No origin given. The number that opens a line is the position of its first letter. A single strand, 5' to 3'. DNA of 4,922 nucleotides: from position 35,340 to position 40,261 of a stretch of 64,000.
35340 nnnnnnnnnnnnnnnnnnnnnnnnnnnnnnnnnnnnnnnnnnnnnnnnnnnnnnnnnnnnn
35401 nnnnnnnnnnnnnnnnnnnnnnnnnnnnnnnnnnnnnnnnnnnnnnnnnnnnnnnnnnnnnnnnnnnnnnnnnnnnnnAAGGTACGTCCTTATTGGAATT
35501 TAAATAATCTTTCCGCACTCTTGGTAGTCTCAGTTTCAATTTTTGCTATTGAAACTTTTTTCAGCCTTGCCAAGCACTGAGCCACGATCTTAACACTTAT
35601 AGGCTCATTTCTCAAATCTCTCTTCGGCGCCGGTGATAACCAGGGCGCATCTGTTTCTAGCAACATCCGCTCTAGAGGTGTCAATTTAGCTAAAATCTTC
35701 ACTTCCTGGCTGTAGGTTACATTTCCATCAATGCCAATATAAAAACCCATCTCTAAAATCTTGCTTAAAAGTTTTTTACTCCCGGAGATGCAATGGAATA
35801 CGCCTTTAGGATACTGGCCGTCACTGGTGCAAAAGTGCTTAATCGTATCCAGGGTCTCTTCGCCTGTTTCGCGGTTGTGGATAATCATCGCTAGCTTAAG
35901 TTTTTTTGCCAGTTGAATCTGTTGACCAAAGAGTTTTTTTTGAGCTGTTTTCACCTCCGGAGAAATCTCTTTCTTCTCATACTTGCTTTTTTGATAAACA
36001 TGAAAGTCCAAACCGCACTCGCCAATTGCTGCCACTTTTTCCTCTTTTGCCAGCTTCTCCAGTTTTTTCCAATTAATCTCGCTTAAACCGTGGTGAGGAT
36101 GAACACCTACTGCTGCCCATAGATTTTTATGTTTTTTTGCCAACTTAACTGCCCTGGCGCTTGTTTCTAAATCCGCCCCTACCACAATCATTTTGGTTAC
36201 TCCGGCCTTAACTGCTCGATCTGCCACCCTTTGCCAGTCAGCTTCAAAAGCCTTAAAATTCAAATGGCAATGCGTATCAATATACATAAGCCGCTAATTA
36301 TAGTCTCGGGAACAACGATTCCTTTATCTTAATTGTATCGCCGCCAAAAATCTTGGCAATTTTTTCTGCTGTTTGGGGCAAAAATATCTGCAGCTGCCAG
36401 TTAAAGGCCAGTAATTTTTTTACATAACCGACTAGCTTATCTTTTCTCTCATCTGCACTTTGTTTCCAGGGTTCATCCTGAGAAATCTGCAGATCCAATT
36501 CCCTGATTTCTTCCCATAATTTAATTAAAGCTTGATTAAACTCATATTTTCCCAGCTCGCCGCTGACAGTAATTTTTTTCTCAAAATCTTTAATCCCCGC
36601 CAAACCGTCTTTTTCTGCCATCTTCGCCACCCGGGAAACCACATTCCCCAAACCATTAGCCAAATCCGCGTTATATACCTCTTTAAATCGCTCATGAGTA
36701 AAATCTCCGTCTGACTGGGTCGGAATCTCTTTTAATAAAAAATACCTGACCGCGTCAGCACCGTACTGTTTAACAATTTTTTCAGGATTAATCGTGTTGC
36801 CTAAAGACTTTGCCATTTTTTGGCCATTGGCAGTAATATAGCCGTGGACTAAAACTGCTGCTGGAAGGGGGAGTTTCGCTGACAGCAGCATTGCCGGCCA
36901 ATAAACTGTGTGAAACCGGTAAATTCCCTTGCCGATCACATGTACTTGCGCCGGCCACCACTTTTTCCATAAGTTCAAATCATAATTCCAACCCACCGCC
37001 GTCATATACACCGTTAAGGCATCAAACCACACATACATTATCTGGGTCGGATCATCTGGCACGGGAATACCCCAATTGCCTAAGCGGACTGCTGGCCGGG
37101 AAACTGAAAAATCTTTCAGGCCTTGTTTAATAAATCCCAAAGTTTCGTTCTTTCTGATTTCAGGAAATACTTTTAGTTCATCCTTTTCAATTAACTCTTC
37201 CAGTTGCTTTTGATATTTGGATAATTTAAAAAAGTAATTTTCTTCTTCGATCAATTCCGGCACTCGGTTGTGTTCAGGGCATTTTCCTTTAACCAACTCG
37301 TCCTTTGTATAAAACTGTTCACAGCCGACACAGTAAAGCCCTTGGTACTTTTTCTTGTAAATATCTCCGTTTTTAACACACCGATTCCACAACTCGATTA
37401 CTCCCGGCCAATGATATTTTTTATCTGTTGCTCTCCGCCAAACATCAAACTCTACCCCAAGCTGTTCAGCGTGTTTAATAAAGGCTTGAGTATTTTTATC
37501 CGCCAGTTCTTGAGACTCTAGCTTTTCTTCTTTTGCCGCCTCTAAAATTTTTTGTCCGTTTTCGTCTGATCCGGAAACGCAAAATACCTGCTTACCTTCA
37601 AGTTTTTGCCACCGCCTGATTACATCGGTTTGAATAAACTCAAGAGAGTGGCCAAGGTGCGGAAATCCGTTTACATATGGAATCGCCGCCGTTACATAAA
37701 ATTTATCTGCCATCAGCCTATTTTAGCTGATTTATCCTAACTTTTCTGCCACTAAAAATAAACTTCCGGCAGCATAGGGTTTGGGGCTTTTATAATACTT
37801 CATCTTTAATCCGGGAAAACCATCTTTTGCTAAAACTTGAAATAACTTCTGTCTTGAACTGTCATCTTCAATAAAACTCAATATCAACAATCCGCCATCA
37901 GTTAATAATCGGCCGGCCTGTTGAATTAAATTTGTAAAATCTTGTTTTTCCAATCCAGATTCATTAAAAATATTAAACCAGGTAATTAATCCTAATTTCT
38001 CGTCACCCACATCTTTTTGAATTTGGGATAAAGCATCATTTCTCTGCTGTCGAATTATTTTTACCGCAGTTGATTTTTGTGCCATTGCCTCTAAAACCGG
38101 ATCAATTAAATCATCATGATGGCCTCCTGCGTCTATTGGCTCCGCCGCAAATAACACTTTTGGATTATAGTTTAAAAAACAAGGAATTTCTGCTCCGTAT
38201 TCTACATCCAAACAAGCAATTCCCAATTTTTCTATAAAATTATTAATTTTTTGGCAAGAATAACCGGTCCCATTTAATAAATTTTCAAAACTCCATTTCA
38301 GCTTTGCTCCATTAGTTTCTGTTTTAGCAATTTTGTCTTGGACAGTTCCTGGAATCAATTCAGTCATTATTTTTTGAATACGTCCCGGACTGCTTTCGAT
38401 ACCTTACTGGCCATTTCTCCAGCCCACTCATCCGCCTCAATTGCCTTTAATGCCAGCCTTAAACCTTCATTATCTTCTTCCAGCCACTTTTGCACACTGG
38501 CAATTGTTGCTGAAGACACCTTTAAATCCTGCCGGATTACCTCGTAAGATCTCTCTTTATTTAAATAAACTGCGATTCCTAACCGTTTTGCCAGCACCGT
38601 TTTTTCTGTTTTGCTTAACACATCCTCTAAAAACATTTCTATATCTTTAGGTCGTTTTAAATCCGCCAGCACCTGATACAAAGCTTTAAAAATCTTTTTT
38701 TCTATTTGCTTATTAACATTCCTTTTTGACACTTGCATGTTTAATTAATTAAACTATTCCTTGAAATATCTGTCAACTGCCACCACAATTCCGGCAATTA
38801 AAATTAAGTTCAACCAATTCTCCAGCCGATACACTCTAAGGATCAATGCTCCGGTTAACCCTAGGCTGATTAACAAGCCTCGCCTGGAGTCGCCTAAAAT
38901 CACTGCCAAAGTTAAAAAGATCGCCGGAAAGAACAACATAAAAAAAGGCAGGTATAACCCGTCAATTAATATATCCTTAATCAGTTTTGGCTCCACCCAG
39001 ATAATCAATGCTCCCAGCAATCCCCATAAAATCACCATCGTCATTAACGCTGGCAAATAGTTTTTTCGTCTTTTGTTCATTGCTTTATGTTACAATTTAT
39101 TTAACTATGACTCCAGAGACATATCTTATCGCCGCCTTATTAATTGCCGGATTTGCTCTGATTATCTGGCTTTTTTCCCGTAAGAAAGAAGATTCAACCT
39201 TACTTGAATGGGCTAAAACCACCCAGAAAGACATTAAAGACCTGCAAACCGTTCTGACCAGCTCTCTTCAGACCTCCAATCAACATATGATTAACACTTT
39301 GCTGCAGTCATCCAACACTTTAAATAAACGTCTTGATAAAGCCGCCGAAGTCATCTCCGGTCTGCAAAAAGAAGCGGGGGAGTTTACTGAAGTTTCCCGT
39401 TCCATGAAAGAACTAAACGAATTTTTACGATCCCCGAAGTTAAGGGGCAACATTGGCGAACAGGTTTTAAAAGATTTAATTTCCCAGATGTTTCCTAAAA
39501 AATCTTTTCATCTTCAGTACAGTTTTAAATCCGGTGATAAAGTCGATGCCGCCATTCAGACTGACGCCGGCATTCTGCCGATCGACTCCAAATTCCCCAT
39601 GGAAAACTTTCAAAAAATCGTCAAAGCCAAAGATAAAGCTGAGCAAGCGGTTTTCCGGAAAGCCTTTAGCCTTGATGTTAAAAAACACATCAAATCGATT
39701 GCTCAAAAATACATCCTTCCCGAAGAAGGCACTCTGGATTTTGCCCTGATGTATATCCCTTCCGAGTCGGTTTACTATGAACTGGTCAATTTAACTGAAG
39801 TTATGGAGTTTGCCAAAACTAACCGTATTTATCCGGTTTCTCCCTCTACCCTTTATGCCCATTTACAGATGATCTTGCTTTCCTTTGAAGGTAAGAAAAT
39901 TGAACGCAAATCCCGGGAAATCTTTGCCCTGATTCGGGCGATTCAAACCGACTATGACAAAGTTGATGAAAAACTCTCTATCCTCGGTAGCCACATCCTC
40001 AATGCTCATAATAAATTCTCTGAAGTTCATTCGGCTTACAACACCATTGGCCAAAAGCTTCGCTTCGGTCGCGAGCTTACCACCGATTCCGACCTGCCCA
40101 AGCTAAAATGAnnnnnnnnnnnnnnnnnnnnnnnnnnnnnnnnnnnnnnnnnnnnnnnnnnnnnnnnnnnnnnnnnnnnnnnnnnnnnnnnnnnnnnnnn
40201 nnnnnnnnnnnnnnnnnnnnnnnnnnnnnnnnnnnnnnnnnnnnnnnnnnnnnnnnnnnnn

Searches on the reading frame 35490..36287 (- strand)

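Call 50: search_protein_families(library=pfam, proteins=[window:35490-36287:-], max_evalue=0.1)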
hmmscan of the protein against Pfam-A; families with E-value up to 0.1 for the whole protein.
window:35490-36287:- (265 aa): 2 families
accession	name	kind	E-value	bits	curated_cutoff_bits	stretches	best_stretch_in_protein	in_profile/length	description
PF01026.27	TatD_DNase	-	5.4e-74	249.2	27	1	3-263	1-253/253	TatD related DNase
PF05060.20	MGAT2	-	0.016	14.7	27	1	80-139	276-336/349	N-acetylglucosaminyltransferase II (MGAT2)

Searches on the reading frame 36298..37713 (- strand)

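Call 50: search_protein_families(library=pfam, proteins=[window:36298-37713:-], max_evalue=0.1)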
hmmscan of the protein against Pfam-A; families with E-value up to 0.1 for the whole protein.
window:36298-37713:- (471 aa): 4 families
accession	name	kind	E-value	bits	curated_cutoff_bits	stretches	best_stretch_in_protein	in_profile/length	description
PF09334.17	tRNA-synt_1g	-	3.3e-104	349.2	20.1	2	151-362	175-390/391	tRNA synthetases class I (M)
PF00133.28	tRNA-synt_1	-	6.5e-31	107.9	22.7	2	223-331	296-406/414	tRNA synthetases class I (I, L, M and V)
PF01406.26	tRNA-synt_1e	-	2.6e-19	70.2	27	2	13-135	18-139/301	tRNA synthetases class I (C) catalytic domain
PF01921.24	tRNA-synt_1f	-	0.00021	20.8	27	1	295-334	278-317/360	tRNA synthetases class I (K)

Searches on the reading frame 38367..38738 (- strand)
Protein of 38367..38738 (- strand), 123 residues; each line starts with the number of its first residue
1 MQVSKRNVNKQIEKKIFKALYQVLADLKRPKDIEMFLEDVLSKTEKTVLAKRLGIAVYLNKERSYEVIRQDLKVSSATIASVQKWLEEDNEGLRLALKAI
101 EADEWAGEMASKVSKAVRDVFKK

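Call 50: search_protein_families(library=pfam, proteins=[window:38367-38738:-], max_evalue=0.1)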
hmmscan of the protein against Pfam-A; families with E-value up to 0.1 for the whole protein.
window:38367-38738:- (123 aa): 2 families
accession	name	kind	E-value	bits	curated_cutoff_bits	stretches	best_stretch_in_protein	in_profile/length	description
PF01371.25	Trp_repressor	-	1.8e-13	50.8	27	1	18-99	4-86/88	Trp repressor protein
PF15022.11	DUF4522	-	0.011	16.2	27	1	16-98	31-115/117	Protein of unknown function (DUF4522)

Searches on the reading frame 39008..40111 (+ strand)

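Call 50: search_protein_families(library=pfam, proteins=[window:39008-40111:+], max_evalue=0.1)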
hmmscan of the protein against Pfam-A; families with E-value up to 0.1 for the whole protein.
window:39008-40111:+ (367 aa): 7 families
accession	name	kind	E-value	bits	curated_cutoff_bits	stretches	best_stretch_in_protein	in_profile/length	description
PF02646.22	RmuC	-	1.4e-50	172.5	26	1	91-358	7-285/291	RmuC family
PF24862.1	SUS_EPBD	-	0.0026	18.6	27.7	1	72-136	17-80/88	Sucrose synthase EPBD domain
PF03908.18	Sec20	-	0.022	15.1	27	1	83-134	6-56/92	Sec20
PF21521.3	MYO6_lever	-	0.029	15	27.3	1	92-137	62-103/141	Myosin VI, lever arm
PF05565.16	Sipho_Gp157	-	0.042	14.3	28.6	0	74-138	7-71/162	Siphovirus Gp157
PF09724.14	Dcc1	-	0.049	13.5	22.9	0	88-152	45-109/319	Sister chromatid cohesion protein Dcc1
PF16454.10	PI3K_P85_iSH2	-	0.058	13.4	31.5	0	313-355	9-51/161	Phosphatidylinositol 3-kinase regulatory subunit P85 inter-SH2 domain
